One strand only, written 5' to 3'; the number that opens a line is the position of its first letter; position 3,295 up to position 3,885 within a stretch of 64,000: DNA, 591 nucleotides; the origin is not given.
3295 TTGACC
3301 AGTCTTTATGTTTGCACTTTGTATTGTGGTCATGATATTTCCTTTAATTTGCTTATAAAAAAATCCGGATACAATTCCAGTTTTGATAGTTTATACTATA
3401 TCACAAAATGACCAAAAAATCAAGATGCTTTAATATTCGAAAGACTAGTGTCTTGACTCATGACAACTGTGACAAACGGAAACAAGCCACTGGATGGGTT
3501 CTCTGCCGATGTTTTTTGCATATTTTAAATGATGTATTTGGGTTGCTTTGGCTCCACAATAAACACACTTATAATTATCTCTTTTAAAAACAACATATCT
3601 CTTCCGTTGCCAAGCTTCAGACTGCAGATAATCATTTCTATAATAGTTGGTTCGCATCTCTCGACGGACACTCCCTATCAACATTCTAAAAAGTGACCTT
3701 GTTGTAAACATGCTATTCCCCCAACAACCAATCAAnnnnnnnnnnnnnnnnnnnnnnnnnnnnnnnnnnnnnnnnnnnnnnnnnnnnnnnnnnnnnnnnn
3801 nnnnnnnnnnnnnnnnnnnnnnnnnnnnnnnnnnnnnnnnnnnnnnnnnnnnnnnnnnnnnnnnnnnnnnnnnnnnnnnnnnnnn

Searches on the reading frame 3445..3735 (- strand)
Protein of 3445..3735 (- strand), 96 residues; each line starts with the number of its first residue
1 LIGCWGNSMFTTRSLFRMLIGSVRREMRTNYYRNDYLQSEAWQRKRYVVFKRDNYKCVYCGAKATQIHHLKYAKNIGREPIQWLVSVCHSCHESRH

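Call 3: search_protein_families(library=pfam, proteins=[window:3445-3735:-], max_evalue=0.01)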
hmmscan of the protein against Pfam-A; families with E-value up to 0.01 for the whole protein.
window:3445-3735:- (96 aa): 1 family
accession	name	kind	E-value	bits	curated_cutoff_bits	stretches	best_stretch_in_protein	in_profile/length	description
PF01844.29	HNH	-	0.00029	21.4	21.4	1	57-96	1-45/47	HNH endonuclease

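Call 4: search_protein_families(library=padloc, proteins=[window:3445-3735:-], max_evalue=0.1)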
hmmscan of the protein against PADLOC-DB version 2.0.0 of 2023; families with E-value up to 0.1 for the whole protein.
window:3445-3735:- (96 aa): 4 families
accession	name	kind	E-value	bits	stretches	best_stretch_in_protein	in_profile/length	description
PDLC02859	DpdF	-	6.4e-05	19.6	1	49-96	2-53/545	DpdF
PDLC04109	PD-T7-4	-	0.00049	17.6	1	49-94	8-55/211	-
PDLC04259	PDC-M01B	-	0.0057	14.6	1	26-93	69-136/277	-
PDLC03613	REase_MTase_IIG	-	0.022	10.3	1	13-64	773-824/1250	Type IIG restriction enzyme-methyltransferase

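Call 10: find_encoding_contigs(protein=window:3445-3714:-, flank=10000, max_places=10)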
Protein window:3445-3714:- (89 aa): no gene with exactly this product is on record in the collection.

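Call 11: find_homologous_proteins(query=window:3448-3711:-, max_evalue=0.001)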
Query window:3448-3711:- (88 aa): 321 proteins with E <= 0.001 among 321 candidates; the best 120 are listed.
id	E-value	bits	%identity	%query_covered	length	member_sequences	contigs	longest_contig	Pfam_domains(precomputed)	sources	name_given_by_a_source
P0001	2.7e-55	202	100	100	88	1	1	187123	-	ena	-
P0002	7.2e-41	155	78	93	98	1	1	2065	PF01844.30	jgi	jgi:5-methylcytosine-specific restriction endonuclease McrA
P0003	1.6e-37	145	73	93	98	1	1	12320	PF01844.30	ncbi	-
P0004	9.8e-37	142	71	90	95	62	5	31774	PF01844.30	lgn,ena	-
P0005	1.1e-36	142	72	90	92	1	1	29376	-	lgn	-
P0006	1.8e-36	141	72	90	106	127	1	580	PF01844.30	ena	-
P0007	3.1e-36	141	70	90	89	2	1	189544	-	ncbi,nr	ncbi:MAG: hypothetical protein LBB23_03230 [Rickettsiales bacterium]|nr:hypothetical protein [Ricket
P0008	5.4e-36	140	72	92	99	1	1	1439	PF01844.30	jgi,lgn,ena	-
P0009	6.3e-36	140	71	88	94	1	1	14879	PF01844.30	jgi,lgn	jgi:5-methylcytosine-specific restriction endonuclease McrA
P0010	6.6e-36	140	68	93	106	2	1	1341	-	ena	-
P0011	1.3e-35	139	71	88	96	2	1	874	PF01844.30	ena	-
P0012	1.7e-35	138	68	92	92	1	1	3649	-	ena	-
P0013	3.4e-35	137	66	99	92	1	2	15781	PF01844.30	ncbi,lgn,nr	ncbi:hypothetical protein RsTz2092_07680 [Deferribacterales bacterium RsTz2092]|nr:hypothetical prot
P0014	3.9e-35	137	71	90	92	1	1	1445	-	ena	-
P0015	7.8e-35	136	71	89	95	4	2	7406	PF01844.30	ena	-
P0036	6.2e-33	130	66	97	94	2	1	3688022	PF01844.30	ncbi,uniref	ncbi:HNH endonuclease [Epilithonimonas sp. UC225_85]|uniref:HNH endonuclease n=1 Tax=Epilithonimonas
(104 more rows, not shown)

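Call 14: find_related_loci(query=A1, collection=genome_contigs, flank=6000)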
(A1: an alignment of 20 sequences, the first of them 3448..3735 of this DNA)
Query A1 (96 aa) in genome_contigs; peptide patterns used: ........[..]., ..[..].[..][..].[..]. (x = any residue, [..] = any of these).
319 stretches matched a pattern; 312 encode a relative of the query (tblastn E <= 1e-3); the best 80 are kept; 80 distinct loci.
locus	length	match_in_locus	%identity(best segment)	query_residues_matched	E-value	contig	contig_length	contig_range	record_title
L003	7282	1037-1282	70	15-96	3e-39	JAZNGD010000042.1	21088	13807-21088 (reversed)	MAG: Candidatus Enterousia sp. isolate T1900044708_TS20190174.MAGScoT_cleanbin_000035 SGB_1823_k141_1655675, whole genom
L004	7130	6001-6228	75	21-96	4e-39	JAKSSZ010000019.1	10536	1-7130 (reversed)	MAG: Alphaproteobacteria bacterium isolate Horse_feces294 MAG294_19, whole genome shotgun sequence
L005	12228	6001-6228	74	21-96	3e-38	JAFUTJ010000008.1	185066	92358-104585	MAG: Alphaproteobacteria bacterium isolate RGIG4808 Roe_deer_Reticulum-5__c647, whole genome shotgun sequence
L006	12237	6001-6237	70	18-96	7e-38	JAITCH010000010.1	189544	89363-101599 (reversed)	MAG: Rickettsiales bacterium isolate Nl494_bin11 k119_917800, whole genome shotgun sequence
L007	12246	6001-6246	68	15-96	6e-38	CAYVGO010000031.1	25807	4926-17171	MAG TPA_asm: uncultured Muribaculaceae bacterium isolate SRP242652_co1_194 genome assembly, contig: NODE_1644_length_258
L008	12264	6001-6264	63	6-96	1e-37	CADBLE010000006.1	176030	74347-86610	MAG: uncultured proteobacterium isolate RUG14070 genome assembly, contig: RUG14070_asm_6, whole genome shotgun sequence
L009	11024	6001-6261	66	10-96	1e-37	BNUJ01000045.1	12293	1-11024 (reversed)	Deferribacterales bacterium MS499-41 DNA, sequence045, whole genome shotgun sequence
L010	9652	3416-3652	70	18-96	1e-37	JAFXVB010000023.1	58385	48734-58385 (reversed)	MAG: Alphaproteobacteria bacterium isolate RGIG6772 Sheep_Rumen-3__c754710, whole genome shotgun sequence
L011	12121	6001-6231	71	20-96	2e-37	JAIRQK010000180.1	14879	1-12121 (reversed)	MAG: Campylobacteraceae bacterium isolate Co333_bin46 k119_1899506, whole genome shotgun sequence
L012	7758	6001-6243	65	16-96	5e-37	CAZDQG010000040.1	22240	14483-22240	MAG TPA_asm: uncultured Saprospiraceae bacterium isolate SRP173033_co2_119 genome assembly, contig: NODE_870_length_2224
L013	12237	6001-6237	68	18-96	2e-36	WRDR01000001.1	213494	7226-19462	MAG: Alphaproteobacteria bacterium isolate Lab288P3bin233 Ga0123353_10000013, whole genome shotgun sequence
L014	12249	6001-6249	67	15-96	1e-36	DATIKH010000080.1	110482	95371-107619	MAG TPA_asm: Bacteroidales bacterium isolate SMAG_U15713 k141_89291, whole genome shotgun sequence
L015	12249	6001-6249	69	15-96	2e-35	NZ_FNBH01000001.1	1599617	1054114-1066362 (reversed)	Epilithonimonas hungarica strain DSM 19684, whole genome shotgun sequence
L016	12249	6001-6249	65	15-96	1e-35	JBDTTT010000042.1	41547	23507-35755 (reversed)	MAG: Chryseolinea sp. isolate cluster3_bin.302 NODE_2399_length_41547_cov_6.845633, whole genome shotgun sequence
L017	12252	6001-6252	65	14-96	1e-35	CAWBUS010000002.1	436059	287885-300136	MAG: uncultured Chitinophagaceae bacterium isolate MFD05502.bin.1.162 genome assembly, contig: contig_19131, whole genom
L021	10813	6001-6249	63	15-96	4e-35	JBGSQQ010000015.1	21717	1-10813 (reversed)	MAG: Chryseolinea sp. isolate JTS-AC335 k141_691010, whole genome shotgun sequence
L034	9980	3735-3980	65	16-96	2e-34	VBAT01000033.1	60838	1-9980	MAG: Bacteroidetes bacterium isolate BD_4 14_0903_02_30cm_scaffold_717, whole genome shotgun sequence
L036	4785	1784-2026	64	16-96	1e-34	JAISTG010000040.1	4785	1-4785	MAG: Bacteroidales bacterium isolate Md513_bin13 k119_1000836, whole genome shotgun sequence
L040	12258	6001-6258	64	11-96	3e-34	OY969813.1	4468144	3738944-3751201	MAG: uncultured Bacteroidetes bacterium isolate MFD09671.bin.1.97 genome assembly, chromosome: 1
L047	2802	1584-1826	64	17-96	3e-34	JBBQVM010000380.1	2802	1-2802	MAG: Bacteroidia bacterium isolate Co_metawrap_1996 Cmw_1996_k141_22772411_length_2802_cov_6.0000, whole genome shotgun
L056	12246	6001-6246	63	16-96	1e-33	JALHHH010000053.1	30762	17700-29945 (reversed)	MAG: Bacteroidales bacterium isolate 4-aug_S1_065 scaffold_1086, whole genome shotgun sequence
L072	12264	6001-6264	58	6-96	3e-33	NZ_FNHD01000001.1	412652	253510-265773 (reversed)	Chryseobacterium taihuense strain CGMCC 1.10941, whole genome shotgun sequence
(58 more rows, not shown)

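Call 23: find_encoding_contigs(protein=P0003, flank=5000, max_places=3)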
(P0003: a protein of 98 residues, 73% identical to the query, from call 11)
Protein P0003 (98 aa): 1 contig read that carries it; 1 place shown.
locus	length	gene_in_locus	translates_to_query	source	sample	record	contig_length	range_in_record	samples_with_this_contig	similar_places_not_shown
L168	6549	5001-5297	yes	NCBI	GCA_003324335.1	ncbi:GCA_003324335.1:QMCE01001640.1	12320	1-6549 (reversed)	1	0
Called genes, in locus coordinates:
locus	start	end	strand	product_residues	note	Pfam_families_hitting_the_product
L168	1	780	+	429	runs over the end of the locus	PF13356:Arm-DNA-bind_3, PF14659:Phage_int_SAM_3 (faint), PF00589:Phage_integrase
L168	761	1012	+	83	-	-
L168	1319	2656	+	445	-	PF13173:AAA_14, PF13635:DUF4143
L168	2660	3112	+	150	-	PF01022:HTH_5 (faint), PF13412:HTH_24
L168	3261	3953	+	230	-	PF14487:DarT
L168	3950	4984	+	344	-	PF01661:Macro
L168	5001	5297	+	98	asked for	PF01844:HNH (faint)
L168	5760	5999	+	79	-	-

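Call 24: find_encoding_contigs(protein=P0004, flank=5000, max_places=4)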
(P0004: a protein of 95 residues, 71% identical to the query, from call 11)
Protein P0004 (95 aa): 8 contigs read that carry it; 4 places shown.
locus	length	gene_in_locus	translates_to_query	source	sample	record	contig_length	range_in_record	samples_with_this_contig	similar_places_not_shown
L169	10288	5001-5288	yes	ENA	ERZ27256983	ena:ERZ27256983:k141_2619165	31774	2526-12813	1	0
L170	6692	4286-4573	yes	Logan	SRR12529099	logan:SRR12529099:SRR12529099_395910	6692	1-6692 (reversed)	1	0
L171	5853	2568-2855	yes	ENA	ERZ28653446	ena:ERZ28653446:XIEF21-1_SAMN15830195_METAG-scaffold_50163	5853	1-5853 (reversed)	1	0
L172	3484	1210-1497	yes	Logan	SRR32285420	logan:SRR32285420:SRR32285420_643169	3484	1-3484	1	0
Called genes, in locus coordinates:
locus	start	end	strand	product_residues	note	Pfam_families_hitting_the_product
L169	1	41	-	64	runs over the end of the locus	-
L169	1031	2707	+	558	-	PF01555:N6_N4_Mtase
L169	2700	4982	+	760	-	PF00270:DEAD, PF04851:ResIII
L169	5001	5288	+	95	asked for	PF01844:HNH (weak)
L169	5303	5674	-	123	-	-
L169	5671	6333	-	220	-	-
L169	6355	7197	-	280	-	-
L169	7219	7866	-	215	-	PF10137:CAP12-PCTIR_TIR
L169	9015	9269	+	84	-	-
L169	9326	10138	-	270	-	-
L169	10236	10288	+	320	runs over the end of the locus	PF02086:MethyltransfD12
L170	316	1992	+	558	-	PF01555:N6_N4_Mtase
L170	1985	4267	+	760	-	PF00270:DEAD, PF04851:ResIII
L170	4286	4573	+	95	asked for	PF01844:HNH (weak)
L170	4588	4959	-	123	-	-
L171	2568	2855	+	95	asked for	PF01844:HNH (weak)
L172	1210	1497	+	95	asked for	PF01844:HNH (weak)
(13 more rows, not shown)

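Call 25: find_encoding_contigs(protein=P0002, flank=5000, max_places=3)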
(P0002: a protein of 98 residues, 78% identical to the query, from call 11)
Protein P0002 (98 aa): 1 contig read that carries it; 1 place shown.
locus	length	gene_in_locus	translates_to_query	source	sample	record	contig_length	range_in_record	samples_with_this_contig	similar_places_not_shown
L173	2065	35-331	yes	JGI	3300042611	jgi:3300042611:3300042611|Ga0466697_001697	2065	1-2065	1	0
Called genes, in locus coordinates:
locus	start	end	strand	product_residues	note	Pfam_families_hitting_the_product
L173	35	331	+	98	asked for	PF01844:HNH (faint)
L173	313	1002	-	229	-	-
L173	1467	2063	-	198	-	?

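Call 38: search_protein_families(library=pfam, alignment_id=A2, max_evalue=0.0001)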
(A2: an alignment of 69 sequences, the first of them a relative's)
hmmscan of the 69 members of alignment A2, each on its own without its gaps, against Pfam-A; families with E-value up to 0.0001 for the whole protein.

A. member 1, L003:300-986:+ (229 aa): 0 families

B. families by the number of members that match (of 69 scanned): 66 families (the first 25 are shown)
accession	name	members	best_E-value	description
PF13424.12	TPR_12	2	8.9e-18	Tetratricopeptide repeat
PF03576.19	Peptidase_S58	1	4.3e-118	Peptidase family S58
PF02384.22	N6_Mtase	1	7e-103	N-6 DNA Methylase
PF09848.15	SLFN-g3_helicase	1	1.5e-82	Schlafen group 3, DNA/RNA helicase domain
PF18159.6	S_4TM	1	1.5e-77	SMODS-associating 4TM effector domain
PF09966.14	DUF2200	1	1.1e-53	Uncharacterized protein conserved in bacteria (DUF2200)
PF01610.23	DDE_Tnp_ISL3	1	2.1e-46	Transposase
PF00239.26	Resolvase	1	2.3e-45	Resolvase, N terminal domain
PF10988.14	DUF2807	1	1.4e-41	Putative auto-transporter adhesin, head GIN domain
PF01555.25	N6_N4_Mtase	1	1.8e-41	DNA methylase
PF13302.13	Acetyltransf_3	1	1.8e-34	Acetyltransferase (GNAT) domain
PF08780.16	NTase_sub_bind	1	1.1e-29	Nucleotidyltransferase substrate binding protein like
PF03235.19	GmrSD_N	1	9.1e-29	GmrSD restriction endonuclease, N-terminal domain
PF19952.5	DUF6414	1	2.3e-27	Domain of unknown function (DUF6414)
PF13231.12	PMT_2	1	5.5e-27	Dolichyl-phosphate-mannose-protein mannosyltransferase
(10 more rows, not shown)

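Call 39: search_protein_families(library=padloc, alignment_id=A2, max_evalue=0.00001)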
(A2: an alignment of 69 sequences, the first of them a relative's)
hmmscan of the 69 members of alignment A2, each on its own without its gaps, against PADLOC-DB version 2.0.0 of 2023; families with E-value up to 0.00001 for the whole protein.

A. member 1, L003:300-986:+ (229 aa): 0 families

B. families by the number of members that match (of 69 scanned): 128 families (the first 25 are shown)
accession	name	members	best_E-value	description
PDLC04134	mad2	2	5.7e-40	mads_2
PDLC02350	AbiO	2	2.2e-32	AbiO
PDLC05014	PDC-S41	1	2.2e-287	-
PDLC03019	MTase_I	1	3.2e-145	Type I methyltransferase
PDLC03238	MTase_II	1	6.5e-135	Type II methyltransferase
PDLC02990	DarG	1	1.8e-117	-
PDLC03035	MTase_I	1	7.9e-112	Type I methyltransferase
PDLC00721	Effector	1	1.2e-99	4TM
PDLC00715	Effector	1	1.9e-91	4TM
PDLC03240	MTase_II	1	2.9e-90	Type II methyltransferase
PDLC04819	PDC-S02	1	7e-83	-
PDLC03022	MTase_I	1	2.7e-79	Type I methyltransferase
PDLC00716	Effector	1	7.7e-78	4TM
PDLC03031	MTase_I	1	8.6e-72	Type I methyltransferase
PDLC03027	MTase_I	1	1.3e-70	Type I methyltransferase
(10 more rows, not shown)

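Call 40: search_protein_families(library=ncbifam, proteins=[window:3448-3711:-, P0036], max_evalue=0.01)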
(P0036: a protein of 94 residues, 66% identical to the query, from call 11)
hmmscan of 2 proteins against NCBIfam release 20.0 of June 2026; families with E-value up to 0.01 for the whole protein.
window:3448-3711:- (88 aa): 2 families
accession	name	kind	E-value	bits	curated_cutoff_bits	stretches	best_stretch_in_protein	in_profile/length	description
NF040563.1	guided_IscB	equivalog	1.7e-09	37.3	175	1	26-87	171-235/314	RNA-guided endonuclease IscB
NF038221.1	IcmJ_DotN_IVB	equivalog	0.00037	20.1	100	1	32-83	28-80/205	type IVB secretion system protein IcmJDotN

P0036 (94 aa): 2 families
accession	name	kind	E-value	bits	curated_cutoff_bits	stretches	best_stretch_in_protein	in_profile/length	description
NF040563.1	guided_IscB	equivalog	5.9e-09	35.5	175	1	14-94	154-237/314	RNA-guided endonuclease IscB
NF038221.1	IcmJ_DotN_IVB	equivalog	0.0088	15.6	100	1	37-66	28-57/205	type IVB secretion system protein IcmJDotN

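Call 41: search_protein_families(library=phrogs, proteins=[window:3448-3711:-, P0036], max_evalue=0.01)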
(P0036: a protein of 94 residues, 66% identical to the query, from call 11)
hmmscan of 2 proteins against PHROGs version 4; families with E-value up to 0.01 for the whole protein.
window:3448-3711:- (88 aa): 23 families
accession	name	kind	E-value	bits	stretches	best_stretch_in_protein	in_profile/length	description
phrog_119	-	DNA, RNA and nucleotide metabolism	2.1e-11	44.3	1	17-88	174-255/443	HNH endonuclease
phrog_144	-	DNA, RNA and nucleotide metabolism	2.5e-11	44.5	1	20-86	59-131/175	HNH endonuclease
phrog_589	-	DNA, RNA and nucleotide metabolism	1.2e-10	42.5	1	30-87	75-138/179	HNH endonuclease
phrog_4581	-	head and packaging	8.9e-10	39.5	1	16-88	36-109/395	terminase small subunit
phrog_5200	-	DNA, RNA and nucleotide metabolism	1.4e-08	35.8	1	24-88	19-85/154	HNH endonuclease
phrog_333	-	DNA, RNA and nucleotide metabolism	5e-08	34.2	1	19-85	6-76/138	HNH endonuclease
phrog_8446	-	DNA, RNA and nucleotide metabolism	7.5e-08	33.3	1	26-85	118-193/211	HNH endonuclease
phrog_8048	-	DNA, RNA and nucleotide metabolism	9.9e-08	32.5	1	30-86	160-224/273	HNH endonuclease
phrog_16986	-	unknown function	1.2e-07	32.6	1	35-85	9-63/248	-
phrog_2214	-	DNA, RNA and nucleotide metabolism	4.2e-07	30.4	1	23-87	169-236/429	HNH endonuclease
phrog_1271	-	DNA, RNA and nucleotide metabolism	7.3e-07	29.9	1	30-88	250-316/361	HNH endonuclease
phrog_7785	-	DNA, RNA and nucleotide metabolism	1.6e-06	29.1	1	38-86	62-110/147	HNH endonuclease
phrog_7370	-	DNA, RNA and nucleotide metabolism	4.2e-06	27.8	1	39-88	34-84/115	HNH endonuclease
phrog_8060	-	unknown function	1e-05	26.5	1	23-86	15-78/213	-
phrog_14314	-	DNA, RNA and nucleotide metabolism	1.5e-05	26.4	1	35-84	5-58/252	HNH endonuclease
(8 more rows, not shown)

P0036 (94 aa): 21 families
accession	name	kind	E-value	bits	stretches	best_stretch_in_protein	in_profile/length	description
phrog_144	-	DNA, RNA and nucleotide metabolism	6.1e-12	46.5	1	22-93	55-133/175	HNH endonuclease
phrog_119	-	DNA, RNA and nucleotide metabolism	2.7e-11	44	1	24-94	177-256/443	HNH endonuclease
phrog_4581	-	head and packaging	2.8e-11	44.4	1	18-93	33-109/395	terminase small subunit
phrog_589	-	DNA, RNA and nucleotide metabolism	3.3e-10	41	1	34-91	74-137/179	HNH endonuclease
phrog_333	-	DNA, RNA and nucleotide metabolism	2.8e-09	38.3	1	36-90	18-76/138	HNH endonuclease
phrog_5200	-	DNA, RNA and nucleotide metabolism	2.2e-08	35.2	1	33-93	22-85/154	HNH endonuclease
phrog_8446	-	DNA, RNA and nucleotide metabolism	3.9e-07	30.9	1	36-92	125-195/211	HNH endonuclease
phrog_1271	-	DNA, RNA and nucleotide metabolism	7.7e-07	29.8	1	23-94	241-317/361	HNH endonuclease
phrog_7785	-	DNA, RNA and nucleotide metabolism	1.9e-06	28.9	1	41-91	60-110/147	HNH endonuclease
phrog_8048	-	DNA, RNA and nucleotide metabolism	2.6e-06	27.8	1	35-93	160-226/273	HNH endonuclease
phrog_740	-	DNA, RNA and nucleotide metabolism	3.3e-06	27.3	1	40-93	27-85/332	HNH endonuclease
phrog_16986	-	unknown function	7.3e-06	26.7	1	40-89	9-62/248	-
phrog_14314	-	DNA, RNA and nucleotide metabolism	9.4e-06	27.1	1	40-65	5-30/252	HNH endonuclease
phrog_2214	-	DNA, RNA and nucleotide metabolism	1e-05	25.9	1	19-90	160-234/429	HNH endonuclease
phrog_16726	-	DNA, RNA and nucleotide metabolism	1.8e-05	25.6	1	17-89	59-137/308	HNH endonuclease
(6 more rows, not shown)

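Call 43: find_related_loci(query=A1, collection=viral_contigs, flank=5000)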
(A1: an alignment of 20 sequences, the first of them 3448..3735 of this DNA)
Query A1 (96 aa) in viral_contigs; peptide patterns used: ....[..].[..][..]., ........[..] (x = any residue, [..] = any of these).
23 stretches matched a pattern; 11 encode a relative of the query (tblastn E <= 1e-3); 11 distinct loci.
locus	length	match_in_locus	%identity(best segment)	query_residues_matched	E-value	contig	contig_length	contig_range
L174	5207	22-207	56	34-96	2e-20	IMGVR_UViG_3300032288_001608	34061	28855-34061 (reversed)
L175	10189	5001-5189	50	34-96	1e-15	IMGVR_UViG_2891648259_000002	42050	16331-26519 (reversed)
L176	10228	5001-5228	42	25-96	2e-12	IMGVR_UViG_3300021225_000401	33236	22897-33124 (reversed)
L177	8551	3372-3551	41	34-94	1e-10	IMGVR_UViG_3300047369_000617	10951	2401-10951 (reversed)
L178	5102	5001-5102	59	34-67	4e-10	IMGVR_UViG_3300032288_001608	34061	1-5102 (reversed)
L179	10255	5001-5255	33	13-96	4e-10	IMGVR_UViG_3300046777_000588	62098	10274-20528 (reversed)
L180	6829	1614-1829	32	26-96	1e-9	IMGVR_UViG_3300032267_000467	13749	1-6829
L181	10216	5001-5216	31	26-96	4e-9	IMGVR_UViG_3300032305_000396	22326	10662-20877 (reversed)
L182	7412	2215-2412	29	32-96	1e-8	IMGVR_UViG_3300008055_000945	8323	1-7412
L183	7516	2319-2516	29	32-96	2e-8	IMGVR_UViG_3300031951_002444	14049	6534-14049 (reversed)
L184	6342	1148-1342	37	32-96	4e-8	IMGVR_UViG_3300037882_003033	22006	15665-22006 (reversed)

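Call 44: search_dna_similar(query=window:3448-3711:-, collection=phages, mode=protein, max_evalue=0.00001, max_rows=15)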
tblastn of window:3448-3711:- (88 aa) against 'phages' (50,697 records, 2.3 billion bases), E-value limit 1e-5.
Records with a match: 2; places in all: 2; records where one place covers at least 80% of the query: 1.
Best place of each record, by identity: <60% 2.
By first word of the organism name: Acetoanaerobium 1; Pseudanabaena 1.
By host as written in the record: Acetoanaerobium noterae DSL2 1; Pseudanabaena sp. 1.
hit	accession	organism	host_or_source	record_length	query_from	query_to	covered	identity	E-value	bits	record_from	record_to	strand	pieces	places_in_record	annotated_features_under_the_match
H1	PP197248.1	Acetoanaerobium phage ANDSL2_ph1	Acetoanaerobium noterae DSL2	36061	8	88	92%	33.0%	8e-7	50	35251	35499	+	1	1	HNH endonuclease | hypothetical protein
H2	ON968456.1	Pseudanabaena phage Pan5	Pseudanabaena sp.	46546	34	88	63%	41.0%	1e-7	52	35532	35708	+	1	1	HNH endonuclease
